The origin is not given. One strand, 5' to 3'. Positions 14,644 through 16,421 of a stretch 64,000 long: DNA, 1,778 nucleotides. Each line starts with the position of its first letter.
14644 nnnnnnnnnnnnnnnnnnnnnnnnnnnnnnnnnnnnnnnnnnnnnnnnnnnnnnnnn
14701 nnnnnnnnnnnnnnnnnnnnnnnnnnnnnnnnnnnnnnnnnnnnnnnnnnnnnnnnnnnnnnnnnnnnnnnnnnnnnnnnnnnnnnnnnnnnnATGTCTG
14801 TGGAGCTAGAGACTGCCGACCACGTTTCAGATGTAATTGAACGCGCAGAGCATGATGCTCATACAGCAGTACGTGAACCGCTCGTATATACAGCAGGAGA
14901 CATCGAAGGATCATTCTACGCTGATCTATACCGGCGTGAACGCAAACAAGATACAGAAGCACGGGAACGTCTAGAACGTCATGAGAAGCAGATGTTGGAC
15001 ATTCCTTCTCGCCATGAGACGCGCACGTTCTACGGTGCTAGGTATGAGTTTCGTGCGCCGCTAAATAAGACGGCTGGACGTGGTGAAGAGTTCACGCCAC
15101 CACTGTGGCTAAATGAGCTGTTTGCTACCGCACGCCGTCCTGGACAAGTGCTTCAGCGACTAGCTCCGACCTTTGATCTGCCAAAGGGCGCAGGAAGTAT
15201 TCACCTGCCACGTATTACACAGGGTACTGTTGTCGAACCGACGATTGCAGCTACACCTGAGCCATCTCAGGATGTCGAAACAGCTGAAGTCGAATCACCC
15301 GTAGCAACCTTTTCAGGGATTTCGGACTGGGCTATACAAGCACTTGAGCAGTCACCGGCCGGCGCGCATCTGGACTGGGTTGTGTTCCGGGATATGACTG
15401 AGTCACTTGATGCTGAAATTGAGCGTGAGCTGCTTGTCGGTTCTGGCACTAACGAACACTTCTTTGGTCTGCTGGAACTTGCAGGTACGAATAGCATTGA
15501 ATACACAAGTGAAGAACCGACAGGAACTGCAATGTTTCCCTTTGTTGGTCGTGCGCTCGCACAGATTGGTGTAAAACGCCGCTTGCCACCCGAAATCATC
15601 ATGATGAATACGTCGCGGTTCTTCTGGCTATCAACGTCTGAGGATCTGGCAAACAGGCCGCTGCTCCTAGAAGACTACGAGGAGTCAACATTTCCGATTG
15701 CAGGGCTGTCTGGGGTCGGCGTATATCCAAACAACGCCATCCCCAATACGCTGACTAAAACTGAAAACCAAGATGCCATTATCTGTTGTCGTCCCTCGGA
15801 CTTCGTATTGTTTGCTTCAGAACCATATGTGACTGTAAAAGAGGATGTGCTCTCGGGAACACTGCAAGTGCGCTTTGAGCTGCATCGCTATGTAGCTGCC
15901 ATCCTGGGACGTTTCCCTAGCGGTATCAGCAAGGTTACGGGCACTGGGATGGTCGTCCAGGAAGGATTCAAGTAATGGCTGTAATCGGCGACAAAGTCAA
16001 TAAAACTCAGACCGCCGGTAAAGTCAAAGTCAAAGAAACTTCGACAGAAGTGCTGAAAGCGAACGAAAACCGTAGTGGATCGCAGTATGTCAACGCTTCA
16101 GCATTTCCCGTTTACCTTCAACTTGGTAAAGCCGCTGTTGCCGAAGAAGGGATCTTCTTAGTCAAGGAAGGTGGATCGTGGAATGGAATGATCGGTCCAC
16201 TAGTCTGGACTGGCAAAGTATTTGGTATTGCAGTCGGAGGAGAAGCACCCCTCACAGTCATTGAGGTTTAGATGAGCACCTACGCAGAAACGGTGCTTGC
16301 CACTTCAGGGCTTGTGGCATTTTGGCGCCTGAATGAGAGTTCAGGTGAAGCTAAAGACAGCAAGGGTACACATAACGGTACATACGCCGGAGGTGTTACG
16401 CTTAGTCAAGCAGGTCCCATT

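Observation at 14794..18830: Two diverged HK97-fold capsid protein paralogs in one head module, separated by a LamG-like protein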

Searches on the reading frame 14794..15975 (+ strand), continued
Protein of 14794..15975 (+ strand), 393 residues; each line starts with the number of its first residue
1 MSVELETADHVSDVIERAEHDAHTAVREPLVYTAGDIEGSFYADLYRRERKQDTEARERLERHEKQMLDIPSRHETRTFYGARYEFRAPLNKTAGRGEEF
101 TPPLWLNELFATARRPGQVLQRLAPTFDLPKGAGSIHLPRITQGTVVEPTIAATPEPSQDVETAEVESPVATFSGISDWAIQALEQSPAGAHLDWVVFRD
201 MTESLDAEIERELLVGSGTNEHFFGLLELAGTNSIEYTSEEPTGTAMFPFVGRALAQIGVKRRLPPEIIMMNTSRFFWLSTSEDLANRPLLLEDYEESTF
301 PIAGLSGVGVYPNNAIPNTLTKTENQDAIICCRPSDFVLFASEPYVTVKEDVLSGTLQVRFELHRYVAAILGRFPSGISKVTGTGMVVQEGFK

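Call 46: find_encoding_contigs(protein=P0165, flank=8000, max_places=1)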
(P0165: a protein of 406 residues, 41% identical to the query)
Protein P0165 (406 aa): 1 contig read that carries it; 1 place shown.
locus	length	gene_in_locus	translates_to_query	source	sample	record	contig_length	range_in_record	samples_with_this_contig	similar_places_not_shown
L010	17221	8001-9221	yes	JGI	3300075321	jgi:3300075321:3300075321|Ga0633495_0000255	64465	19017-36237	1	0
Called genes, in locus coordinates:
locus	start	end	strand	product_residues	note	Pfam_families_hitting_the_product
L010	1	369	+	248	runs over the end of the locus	-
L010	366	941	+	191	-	-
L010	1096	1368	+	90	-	-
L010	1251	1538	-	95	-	-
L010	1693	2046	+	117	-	-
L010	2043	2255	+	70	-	-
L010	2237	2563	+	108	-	-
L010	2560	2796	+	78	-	-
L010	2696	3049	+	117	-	-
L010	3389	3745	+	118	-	-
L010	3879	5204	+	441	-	-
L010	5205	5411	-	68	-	-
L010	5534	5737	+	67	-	-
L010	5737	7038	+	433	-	PF04860:Phage_portal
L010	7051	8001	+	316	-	PF04586:Peptidase_S78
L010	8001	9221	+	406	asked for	PF05065:Phage_capsid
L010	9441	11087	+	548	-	PF05065:Phage_capsid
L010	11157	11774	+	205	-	-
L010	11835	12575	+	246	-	-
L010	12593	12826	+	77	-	-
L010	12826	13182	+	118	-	-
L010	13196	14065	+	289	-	-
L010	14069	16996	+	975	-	PF05048:NosD (faint), PF13229:Beta_helix (weak), PF21722:Gly_rich_2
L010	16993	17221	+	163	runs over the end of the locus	-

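Call 58: search_solved_structures(query=A2, max_evalue=0.01)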
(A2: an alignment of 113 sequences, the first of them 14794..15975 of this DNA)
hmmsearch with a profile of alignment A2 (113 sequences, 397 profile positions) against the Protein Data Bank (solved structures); distinct sequences matched with E-value up to 0.01: 6.
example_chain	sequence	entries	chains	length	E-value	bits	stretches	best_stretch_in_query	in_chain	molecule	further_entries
1if0_A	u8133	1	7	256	4e-05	26.1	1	152-296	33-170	PROTEIN (MAJOR CAPSID PROTEIN GP5)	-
1ohg_A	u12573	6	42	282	5e-05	25.8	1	152-296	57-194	MAJOR CAPSID PROTEIN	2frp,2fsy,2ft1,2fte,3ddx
2gp1_A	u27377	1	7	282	5.1e-05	25.8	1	152-296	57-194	Major capsid protein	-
2fs3_A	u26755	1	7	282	6.1e-05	25.5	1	152-296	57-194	Major capsid protein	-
3qpr_A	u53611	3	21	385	9.7e-05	24.9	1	152-295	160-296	Major capsid protein | Major capsid subunit | Scaffolding domain delta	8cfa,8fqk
3e8k_A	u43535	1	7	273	0.00017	24.1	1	158-296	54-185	Major capsid protein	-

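Call 74: find_encoding_contigs(protein=P0190, flank=8000, max_places=1)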
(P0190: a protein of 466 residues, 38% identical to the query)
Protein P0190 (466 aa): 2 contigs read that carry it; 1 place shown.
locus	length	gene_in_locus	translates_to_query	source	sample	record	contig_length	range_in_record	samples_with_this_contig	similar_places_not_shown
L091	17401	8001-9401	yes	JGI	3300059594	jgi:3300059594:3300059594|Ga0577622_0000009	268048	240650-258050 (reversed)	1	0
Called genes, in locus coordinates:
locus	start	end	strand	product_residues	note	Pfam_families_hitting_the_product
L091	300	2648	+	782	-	PF01590:GAF, PF13185:GAF_2, PF00990:GGDEF, PF01966:HD, PF13487:HD_5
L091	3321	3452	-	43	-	-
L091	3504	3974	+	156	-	-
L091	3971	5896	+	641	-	PF13155:Toprim_2 (weak), PF13481:AAA_25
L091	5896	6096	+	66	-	-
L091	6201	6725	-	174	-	-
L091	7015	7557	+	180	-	PF05119:Terminase_4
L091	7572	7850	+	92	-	-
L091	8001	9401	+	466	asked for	PF05065:Phage_capsid (weak)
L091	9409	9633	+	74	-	-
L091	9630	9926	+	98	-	-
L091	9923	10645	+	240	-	PF04586:Peptidase_S78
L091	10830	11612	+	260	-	-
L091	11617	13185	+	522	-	-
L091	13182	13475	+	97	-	-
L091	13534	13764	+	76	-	-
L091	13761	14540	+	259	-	PF09684:Tail_P2_I (weak)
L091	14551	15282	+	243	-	-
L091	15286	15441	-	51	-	-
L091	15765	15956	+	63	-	PF01381:HTH_3, PF12844:HTH_19, PF13443:HTH_26, PF13560:HTH_31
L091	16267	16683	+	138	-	-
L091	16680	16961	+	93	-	-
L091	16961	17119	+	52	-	-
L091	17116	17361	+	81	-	-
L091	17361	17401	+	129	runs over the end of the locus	-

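Call 75: find_encoding_contigs(protein=P0185, flank=8000, max_places=1)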
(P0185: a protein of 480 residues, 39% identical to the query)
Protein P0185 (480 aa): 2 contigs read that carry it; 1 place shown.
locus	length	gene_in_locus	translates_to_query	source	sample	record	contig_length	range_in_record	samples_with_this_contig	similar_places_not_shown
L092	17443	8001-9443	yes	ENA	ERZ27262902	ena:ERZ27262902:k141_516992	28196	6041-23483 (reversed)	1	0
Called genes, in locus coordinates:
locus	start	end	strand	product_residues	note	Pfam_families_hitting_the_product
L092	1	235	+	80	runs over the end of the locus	-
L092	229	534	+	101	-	PF02467:Whib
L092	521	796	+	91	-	-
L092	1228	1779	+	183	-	PF02195:ParB_N (weak)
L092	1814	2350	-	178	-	-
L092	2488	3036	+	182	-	PF05119:Terminase_4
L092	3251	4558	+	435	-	PF03354:TerL_ATPase, PF20441:TerL_nuclease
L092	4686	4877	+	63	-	-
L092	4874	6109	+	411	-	PF04860:Phage_portal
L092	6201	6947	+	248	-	PF24906:Zf_WRKY19 (faint), PF02945:Endonuclease_7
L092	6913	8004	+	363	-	PF04586:Peptidase_S78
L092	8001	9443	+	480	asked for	PF05065:Phage_capsid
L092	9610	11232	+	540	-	PF05065:Phage_capsid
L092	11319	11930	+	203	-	-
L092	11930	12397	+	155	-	-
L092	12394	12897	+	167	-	-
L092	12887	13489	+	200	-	-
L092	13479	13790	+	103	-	-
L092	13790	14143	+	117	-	-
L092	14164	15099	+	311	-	-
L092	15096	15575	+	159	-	-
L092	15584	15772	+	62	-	-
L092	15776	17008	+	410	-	PF18906:Phage_tube_2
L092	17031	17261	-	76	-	-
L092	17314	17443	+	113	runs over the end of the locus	-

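Call 76: find_encoding_contigs(protein=P0164, flank=8000, max_places=1)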
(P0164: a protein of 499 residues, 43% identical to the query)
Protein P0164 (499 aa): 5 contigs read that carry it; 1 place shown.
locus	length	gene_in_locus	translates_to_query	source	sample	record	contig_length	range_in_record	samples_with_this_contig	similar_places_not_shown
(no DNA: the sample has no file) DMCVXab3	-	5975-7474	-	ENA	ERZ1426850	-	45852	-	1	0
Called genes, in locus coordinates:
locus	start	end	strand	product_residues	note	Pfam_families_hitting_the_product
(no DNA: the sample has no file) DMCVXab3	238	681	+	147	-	PF13392:HNH_3, PF00847:AP2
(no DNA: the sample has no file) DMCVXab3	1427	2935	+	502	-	-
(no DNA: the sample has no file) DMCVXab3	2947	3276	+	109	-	-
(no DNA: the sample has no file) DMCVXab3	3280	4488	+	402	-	PF04860:Phage_portal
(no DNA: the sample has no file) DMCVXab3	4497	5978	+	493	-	PF04586:Peptidase_S78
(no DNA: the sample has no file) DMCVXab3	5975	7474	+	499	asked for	-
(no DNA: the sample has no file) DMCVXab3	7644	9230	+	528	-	PF05065:Phage_capsid (weak)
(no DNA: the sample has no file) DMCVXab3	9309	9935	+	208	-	-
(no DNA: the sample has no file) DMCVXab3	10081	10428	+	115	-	-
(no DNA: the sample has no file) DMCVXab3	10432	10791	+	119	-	-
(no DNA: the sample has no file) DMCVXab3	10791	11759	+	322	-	-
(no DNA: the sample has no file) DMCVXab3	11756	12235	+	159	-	-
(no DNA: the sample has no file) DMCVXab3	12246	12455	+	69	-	-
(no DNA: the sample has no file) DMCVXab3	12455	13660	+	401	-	-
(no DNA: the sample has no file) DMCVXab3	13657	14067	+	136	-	-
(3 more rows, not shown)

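Call 77: search_protein_families(library=phrogs, proteins=[L091:3971-5896:+, L091:7015-7557:+, L091:9923-10645:+, L091:10830-11612:+, L091:11617-13185:+, L091:13761-14540:+, L091:14551-15282:+, L006:6522-7916:+, L006:10771-11448:+, L006:11821-12756:+], max_evalue=0.001)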
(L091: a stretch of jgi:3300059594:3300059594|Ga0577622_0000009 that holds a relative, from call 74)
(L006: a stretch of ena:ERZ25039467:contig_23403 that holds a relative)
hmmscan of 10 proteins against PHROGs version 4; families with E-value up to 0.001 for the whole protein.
L091:3971-5896:+ (641 aa): 9 families
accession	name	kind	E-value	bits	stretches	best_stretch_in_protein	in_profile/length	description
phrog_10729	-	DNA, RNA and nucleotide metabolism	2.5e-28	99.8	1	219-559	371-715/722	DNA polymerase/primase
phrog_239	-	DNA, RNA and nucleotide metabolism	1.1e-18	68.6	1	12-435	112-566/801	DNA primase/helicase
phrog_906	-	DNA, RNA and nucleotide metabolism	6.1e-14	52.7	1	200-430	481-705/872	DNA polymerase/primase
phrog_3123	-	unknown function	3.2e-13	50.1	1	212-421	306-535/583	-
phrog_30286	-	unknown function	5.9e-10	39.1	1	234-435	101-310/590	-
phrog_1284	-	unknown function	2.9e-09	37.7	1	230-404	19-194/306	-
phrog_10342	-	DNA, RNA and nucleotide metabolism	1.4e-06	29.5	1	501-563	8-71/130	DNA binding protein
phrog_47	-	DNA, RNA and nucleotide metabolism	0.00013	21.6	1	82-185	230-320/947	DNA primase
phrog_6088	-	DNA, RNA and nucleotide metabolism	0.00098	18.6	0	84-185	187-278/772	DNA primase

L091:7015-7557:+ (180 aa): 1 family
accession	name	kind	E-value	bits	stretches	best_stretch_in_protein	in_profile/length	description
phrog_83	-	head and packaging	7.9e-11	42.9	1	9-163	42-202/246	terminase small subunit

L091:9923-10645:+ (240 aa): 6 families
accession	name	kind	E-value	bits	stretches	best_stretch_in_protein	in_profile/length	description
phrog_80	-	head and packaging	1.3e-29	104.9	1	53-217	235-391/607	head maturation protease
phrog_7053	-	head and packaging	1.6e-23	84.9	1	47-206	30-191/390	head maturation protease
phrog_9644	-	head and packaging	7.9e-13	49.4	1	54-199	163-301/341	head maturation protease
phrog_3244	-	head and packaging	2.8e-05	25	0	123-199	92-175/326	head maturation protease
phrog_37668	-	head and packaging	0.00037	20.7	1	70-199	41-161/313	head maturation protease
phrog_36211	-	head and packaging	0.00058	20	1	61-196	29-156/378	head maturation protease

L091:10830-11612:+ (260 aa): 0 families

L091:11617-13185:+ (522 aa): 4 families
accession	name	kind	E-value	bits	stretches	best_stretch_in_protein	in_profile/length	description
phrog_22443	-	unknown function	2.5e-09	36.8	1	32-277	17-246/1064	-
phrog_1533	-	tail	3.8e-07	29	1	161-420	429-678/1688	tail length tape measure protein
phrog_9483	-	tail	2.7e-06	27.2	1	150-235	115-199/657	tail length tape measure protein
phrog_13338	-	unknown function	7e-05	22.2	1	38-333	22-268/903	-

L091:13761-14540:+ (259 aa): 1 family
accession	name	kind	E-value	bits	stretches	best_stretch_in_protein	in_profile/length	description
phrog_48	-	tail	0.00032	20.9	1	64-120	45-104/478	tail protein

L091:14551-15282:+ (243 aa): 0 families

L006:6522-7916:+ (464 aa): 5 families
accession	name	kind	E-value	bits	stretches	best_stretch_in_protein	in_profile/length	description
phrog_10729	-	DNA, RNA and nucleotide metabolism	6.7e-15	55.4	1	77-377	376-694/722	DNA polymerase/primase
phrog_19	-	DNA, RNA and nucleotide metabolism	7.3e-10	39.3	1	98-270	351-543/621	DnaB-like replicative helicase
phrog_296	-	integration and excision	3.6e-08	33.5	0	84-231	306-421/626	DNA transposition protein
phrog_239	-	DNA, RNA and nucleotide metabolism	1.8e-07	31.5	1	97-262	355-551/801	DNA primase/helicase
phrog_3123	-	unknown function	2.1e-05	24.3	0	176-241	448-511/583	-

L006:10771-11448:+ (225 aa): 9 families
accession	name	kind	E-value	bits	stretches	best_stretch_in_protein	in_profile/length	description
phrog_7053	-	head and packaging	8.7e-48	164.7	1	46-183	41-191/390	head maturation protease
phrog_80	-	head and packaging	2.3e-47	163.6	1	30-186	222-383/607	head maturation protease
phrog_9644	-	head and packaging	1.9e-17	64.6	1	33-178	154-303/341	head maturation protease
phrog_3244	-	head and packaging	3.2e-11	44.5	1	41-179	32-178/326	head maturation protease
phrog_37668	-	head and packaging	1.2e-10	42.1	1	32-179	10-161/313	head maturation protease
phrog_2263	-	head and packaging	1.6e-10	41.5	1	36-179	33-174/551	major head protein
phrog_36211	-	head and packaging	3e-09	37.4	1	60-179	41-162/378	head maturation protease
phrog_13042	-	head and packaging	1.3e-06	28.8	1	58-152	46-140/386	major head protein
phrog_10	-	head and packaging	8.1e-06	26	1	39-155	19-139/752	major head protein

L006:11821-12756:+ (311 aa): 16 families
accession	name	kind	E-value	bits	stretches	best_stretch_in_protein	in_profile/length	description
phrog_9116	-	tail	5.3e-29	102.3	1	146-309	55-209/455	tail protein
phrog_19618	-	tail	1.9e-19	70.9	1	140-278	126-255/387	tail collar protein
phrog_25747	-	tail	3.3e-17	62.7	1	138-217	668-745/901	tail fiber protein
phrog_1858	-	tail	1.1e-15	57.7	1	130-296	113-274/1018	tail fiber protein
phrog_8763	-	tail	7.4e-15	55.1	1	142-310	540-747/1024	tail protein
phrog_327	-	tail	1.9e-13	51.6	1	126-310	280-440/618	tail protein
phrog_523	-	tail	9.1e-11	42.2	1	157-300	493-626/673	tail collar fiber protein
phrog_4924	-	tail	1.3e-07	31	1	153-220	583-660/1022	short tail fiber protein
phrog_1800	-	tail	4.4e-07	30.2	1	72-311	316-545/545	tail collar fiber protein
phrog_14307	-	unknown function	1.3e-06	29.2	1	164-242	62-131/137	-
phrog_6256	-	tail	3.2e-06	27.4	1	153-297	292-423/686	tail fiber protein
phrog_31611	-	tail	1.2e-05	25.6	1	171-271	185-276/385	tail collar protein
phrog_3100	-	tail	3.9e-05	25.1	1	165-299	233-368/382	tail fiber protein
phrog_5231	-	unknown function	0.00014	21.4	1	5-89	5-81/618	-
phrog_4849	-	tail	0.00017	21.2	1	188-286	605-700/788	tail protein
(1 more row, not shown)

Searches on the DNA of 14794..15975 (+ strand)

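Call 71: search_rna_families(source=L009, start=10800, end=12000, threshold=evalue, max_evalue=0.1)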
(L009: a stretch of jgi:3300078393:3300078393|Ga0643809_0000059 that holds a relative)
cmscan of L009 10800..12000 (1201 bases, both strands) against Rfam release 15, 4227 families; matches with E-value up to 0.1: 2.
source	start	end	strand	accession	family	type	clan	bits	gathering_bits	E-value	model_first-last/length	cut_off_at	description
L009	10981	11224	+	RF00028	Intron_gpI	Intron;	-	63.5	50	1.7e-15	1-253/253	no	Group I catalytic intron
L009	10851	10941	+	RF01514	Afu_513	Gene; snRNA; snoRNA; CD-box;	-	21.5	48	0.041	1-103/103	no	A. fumigatus snoRNA Afu_513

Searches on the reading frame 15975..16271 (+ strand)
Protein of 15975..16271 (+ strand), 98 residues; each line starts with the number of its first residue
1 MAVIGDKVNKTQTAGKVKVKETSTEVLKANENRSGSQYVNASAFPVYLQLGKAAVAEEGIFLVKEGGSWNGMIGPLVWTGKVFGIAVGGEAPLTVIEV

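Call 4: search_protein_families(library=pfam, proteins=[window:15975-16271:+], max_evalue=0.1)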
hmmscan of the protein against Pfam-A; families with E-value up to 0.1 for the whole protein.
window:15975-16271:+ (98 aa): 0 families

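Call 8: search_protein_families(library=phrogs, proteins=[window:15975-16271:+], max_evalue=0.01)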
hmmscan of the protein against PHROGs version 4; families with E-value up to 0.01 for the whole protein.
window:15975-16271:+ (98 aa): 0 families
